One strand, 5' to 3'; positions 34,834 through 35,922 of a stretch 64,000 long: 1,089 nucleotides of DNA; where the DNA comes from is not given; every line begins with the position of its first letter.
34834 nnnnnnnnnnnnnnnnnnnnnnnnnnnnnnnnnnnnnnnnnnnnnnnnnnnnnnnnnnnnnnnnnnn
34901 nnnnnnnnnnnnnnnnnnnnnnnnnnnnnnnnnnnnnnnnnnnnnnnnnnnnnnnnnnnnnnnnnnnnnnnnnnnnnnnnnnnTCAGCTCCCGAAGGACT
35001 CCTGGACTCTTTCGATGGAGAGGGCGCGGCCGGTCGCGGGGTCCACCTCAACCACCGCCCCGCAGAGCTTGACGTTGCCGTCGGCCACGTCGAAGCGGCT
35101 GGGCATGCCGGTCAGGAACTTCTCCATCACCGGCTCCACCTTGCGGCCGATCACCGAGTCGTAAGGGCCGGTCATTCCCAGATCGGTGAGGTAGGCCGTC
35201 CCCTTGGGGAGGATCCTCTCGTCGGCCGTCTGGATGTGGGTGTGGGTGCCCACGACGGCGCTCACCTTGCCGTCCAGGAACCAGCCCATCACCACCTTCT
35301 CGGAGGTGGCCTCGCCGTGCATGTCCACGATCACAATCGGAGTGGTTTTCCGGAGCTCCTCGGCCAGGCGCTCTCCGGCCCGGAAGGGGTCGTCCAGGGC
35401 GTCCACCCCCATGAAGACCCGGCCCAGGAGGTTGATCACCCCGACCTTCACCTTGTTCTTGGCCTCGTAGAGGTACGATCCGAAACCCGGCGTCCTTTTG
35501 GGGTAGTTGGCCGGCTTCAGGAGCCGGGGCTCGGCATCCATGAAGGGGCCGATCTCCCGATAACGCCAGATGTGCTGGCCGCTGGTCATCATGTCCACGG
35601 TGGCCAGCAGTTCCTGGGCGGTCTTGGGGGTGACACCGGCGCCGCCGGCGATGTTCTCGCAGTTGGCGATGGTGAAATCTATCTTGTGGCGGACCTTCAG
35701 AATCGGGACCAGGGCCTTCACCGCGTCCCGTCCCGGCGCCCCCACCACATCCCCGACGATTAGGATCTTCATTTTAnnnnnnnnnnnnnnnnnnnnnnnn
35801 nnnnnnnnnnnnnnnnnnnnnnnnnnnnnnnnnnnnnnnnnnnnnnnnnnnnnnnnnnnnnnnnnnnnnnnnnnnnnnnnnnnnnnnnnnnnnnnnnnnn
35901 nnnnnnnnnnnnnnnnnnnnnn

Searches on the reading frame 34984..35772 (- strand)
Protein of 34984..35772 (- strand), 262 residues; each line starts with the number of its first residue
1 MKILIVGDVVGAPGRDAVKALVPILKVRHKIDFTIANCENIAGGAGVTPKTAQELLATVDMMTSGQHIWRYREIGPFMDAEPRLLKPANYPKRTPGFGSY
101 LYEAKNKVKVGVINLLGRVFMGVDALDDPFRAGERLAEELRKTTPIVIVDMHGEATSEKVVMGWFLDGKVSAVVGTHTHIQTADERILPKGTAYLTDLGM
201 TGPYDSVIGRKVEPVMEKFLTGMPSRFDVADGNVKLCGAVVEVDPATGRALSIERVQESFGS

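Call 65: search_protein_families(library=pfam, proteins=[window:34984-35772:-], max_evalue=0.00001)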
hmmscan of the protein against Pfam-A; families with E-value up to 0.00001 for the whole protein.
window:34984-35772:- (262 aa): 2 families
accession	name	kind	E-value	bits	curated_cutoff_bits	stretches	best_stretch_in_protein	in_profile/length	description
PF13277.11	YmdB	-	4.3e-102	341.2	27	1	4-256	1-253/253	YmdB-like protein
PF00149.33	Metallophos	-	1.9e-08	35.4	21.5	1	1-180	1-190/191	Calcineurin-like phosphoesterase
